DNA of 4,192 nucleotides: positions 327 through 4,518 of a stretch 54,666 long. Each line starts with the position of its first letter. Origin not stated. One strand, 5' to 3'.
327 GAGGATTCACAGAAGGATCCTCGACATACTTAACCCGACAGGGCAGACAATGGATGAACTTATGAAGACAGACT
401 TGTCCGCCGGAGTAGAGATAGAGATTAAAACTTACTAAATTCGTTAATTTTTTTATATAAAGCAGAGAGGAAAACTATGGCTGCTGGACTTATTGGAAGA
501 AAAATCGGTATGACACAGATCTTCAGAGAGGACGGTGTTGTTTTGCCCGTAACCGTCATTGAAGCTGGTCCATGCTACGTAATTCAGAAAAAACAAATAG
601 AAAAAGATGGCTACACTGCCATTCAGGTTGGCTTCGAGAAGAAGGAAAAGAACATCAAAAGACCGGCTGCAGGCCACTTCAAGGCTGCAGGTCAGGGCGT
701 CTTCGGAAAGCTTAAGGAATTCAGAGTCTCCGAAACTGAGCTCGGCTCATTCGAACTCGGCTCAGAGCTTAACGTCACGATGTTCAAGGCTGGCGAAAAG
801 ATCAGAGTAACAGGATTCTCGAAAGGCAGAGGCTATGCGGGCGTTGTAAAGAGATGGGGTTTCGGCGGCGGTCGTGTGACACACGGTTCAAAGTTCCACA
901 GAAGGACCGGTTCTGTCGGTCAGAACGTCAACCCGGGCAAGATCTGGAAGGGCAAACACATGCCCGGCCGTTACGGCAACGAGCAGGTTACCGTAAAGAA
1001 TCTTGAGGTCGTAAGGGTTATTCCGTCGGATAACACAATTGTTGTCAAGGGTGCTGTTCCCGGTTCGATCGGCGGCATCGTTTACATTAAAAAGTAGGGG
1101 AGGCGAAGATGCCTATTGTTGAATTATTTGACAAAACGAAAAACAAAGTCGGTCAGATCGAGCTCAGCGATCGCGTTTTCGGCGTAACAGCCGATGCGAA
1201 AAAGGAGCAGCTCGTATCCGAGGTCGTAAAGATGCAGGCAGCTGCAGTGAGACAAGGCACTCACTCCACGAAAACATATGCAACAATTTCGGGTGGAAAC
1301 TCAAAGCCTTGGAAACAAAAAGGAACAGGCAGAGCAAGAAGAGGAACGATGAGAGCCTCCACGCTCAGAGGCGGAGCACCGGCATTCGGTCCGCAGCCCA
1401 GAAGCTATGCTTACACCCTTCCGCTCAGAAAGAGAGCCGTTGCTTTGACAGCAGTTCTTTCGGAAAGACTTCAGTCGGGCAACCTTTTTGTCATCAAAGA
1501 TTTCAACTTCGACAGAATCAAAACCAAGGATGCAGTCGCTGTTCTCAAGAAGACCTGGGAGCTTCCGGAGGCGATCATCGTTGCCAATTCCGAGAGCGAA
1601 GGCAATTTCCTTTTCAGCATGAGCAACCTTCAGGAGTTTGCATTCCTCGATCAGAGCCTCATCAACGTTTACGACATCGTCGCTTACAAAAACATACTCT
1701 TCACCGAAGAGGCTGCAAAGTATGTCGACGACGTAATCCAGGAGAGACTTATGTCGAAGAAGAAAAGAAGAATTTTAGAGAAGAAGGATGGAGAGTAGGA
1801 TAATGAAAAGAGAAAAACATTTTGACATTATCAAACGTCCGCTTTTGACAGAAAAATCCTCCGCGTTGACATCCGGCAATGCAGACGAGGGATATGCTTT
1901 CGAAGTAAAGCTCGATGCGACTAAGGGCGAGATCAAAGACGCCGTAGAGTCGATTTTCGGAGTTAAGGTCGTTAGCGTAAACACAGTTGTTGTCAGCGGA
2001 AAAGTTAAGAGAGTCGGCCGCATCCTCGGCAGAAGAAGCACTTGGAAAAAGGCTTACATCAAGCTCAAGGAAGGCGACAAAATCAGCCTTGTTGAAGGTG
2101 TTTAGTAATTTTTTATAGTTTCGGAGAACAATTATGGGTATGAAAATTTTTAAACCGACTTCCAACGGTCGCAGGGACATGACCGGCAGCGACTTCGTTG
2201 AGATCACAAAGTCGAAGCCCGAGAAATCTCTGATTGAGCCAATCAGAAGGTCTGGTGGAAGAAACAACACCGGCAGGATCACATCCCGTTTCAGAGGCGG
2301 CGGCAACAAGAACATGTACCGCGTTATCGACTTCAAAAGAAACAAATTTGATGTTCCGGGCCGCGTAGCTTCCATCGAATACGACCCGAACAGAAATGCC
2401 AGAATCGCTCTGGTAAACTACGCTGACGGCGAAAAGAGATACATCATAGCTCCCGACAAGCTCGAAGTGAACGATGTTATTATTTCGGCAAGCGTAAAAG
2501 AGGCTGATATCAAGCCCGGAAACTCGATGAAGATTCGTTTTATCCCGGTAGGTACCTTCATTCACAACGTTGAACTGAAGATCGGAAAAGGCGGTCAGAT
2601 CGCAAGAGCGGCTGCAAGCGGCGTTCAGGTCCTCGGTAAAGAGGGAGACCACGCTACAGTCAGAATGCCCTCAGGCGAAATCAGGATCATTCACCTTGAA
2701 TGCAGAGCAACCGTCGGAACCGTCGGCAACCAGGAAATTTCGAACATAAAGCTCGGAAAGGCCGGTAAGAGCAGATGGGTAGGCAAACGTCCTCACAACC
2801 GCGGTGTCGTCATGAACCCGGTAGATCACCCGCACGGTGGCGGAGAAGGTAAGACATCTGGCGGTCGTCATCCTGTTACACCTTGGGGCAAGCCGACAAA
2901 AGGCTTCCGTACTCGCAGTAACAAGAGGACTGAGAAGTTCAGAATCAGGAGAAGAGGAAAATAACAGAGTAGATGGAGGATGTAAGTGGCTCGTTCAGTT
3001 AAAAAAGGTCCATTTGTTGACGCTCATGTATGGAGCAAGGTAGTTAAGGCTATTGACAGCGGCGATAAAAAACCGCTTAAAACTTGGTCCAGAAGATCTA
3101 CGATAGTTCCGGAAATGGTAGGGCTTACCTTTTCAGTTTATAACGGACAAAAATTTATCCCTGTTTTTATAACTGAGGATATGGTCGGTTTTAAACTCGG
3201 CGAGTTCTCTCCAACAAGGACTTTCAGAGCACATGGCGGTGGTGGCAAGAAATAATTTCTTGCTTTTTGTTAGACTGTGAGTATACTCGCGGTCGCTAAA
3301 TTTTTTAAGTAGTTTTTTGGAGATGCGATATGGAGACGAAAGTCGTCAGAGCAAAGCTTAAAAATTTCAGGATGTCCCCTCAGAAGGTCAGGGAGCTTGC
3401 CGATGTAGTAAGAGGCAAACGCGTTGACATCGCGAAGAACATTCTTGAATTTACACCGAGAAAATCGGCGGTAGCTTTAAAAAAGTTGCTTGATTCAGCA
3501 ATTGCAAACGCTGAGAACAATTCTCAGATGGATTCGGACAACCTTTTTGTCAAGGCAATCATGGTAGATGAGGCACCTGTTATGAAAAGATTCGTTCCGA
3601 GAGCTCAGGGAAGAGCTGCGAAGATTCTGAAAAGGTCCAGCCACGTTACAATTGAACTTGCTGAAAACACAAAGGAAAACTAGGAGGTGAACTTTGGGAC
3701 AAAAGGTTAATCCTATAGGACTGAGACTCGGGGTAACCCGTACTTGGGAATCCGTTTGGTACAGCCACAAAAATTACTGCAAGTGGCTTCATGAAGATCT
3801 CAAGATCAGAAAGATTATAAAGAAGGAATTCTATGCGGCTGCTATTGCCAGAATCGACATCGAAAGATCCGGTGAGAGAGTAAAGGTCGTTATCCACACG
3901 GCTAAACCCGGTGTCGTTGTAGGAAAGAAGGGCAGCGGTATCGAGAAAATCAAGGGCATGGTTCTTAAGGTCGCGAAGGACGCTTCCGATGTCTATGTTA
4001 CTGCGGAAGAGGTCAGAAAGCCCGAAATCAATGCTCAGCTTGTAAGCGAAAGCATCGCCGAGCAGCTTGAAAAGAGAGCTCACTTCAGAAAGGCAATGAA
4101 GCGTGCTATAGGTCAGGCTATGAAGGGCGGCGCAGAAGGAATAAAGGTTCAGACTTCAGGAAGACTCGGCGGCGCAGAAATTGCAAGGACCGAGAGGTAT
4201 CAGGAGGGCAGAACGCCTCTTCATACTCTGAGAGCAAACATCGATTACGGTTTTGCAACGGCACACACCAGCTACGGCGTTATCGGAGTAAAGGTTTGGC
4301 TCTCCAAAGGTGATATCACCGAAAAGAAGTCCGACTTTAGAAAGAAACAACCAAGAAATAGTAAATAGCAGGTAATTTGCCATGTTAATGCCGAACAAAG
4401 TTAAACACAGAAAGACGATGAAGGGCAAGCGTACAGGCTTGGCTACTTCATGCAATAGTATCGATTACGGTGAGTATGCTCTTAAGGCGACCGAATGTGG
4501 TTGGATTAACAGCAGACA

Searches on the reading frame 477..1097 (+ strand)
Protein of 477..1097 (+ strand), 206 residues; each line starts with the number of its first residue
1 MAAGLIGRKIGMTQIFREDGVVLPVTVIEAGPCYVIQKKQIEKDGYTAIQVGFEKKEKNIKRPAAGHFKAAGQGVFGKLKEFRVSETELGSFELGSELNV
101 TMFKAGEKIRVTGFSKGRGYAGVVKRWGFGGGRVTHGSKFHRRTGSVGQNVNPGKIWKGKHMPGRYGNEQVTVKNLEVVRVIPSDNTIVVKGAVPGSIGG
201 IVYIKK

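Call 83: search_protein_families(library=pfam, proteins=[window:477-1097:+], max_evalue=0.00001)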
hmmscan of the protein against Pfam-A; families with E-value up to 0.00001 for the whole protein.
window:477-1097:+ (206 aa): 1 family
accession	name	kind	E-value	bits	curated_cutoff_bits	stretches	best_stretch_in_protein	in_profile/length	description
PF00297.29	Ribosomal_L3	-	5.2e-12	45.9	22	1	101-182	210-289/369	Ribosomal protein L3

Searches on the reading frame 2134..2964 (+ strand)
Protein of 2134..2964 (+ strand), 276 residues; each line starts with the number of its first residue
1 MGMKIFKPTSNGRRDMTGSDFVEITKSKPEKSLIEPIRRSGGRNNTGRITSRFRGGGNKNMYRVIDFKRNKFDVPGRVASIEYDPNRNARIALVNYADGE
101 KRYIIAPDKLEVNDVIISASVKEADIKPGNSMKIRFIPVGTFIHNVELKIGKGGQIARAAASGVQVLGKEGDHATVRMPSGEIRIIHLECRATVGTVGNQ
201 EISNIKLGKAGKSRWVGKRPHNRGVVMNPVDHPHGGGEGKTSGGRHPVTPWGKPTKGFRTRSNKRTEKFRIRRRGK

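Call 83: search_protein_families(library=pfam, proteins=[window:2134-2964:+], max_evalue=0.00001)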
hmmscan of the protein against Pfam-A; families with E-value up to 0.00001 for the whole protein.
window:2134-2964:+ (276 aa): 2 families
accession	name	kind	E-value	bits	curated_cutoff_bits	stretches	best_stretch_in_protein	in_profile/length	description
PF03947.24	Ribosomal_L2_C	-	6.8e-53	178.5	33.7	1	127-252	1-126/126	Ribosomal Proteins L2, C-terminal domain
PF00181.30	Ribosomal_L2_N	-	7.2e-36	122.5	23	1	42-118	1-77/77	Ribosomal Proteins L2, RNA binding N-terminal domain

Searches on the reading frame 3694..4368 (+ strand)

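Call 83: search_protein_families(library=pfam, proteins=[window:3694-4368:+], max_evalue=0.00001)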
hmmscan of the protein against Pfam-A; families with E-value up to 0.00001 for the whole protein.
window:3694-4368:+ (224 aa): 2 families
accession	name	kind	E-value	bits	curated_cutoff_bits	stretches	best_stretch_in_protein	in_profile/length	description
PF00189.25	Ribosomal_S3_C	-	6.9e-38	129.5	34.1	1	121-203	1-83/83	Ribosomal protein S3, C-terminal domain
PF07650.23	KH_2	-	7.2e-16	58.2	22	1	37-111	1-77/78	KH domain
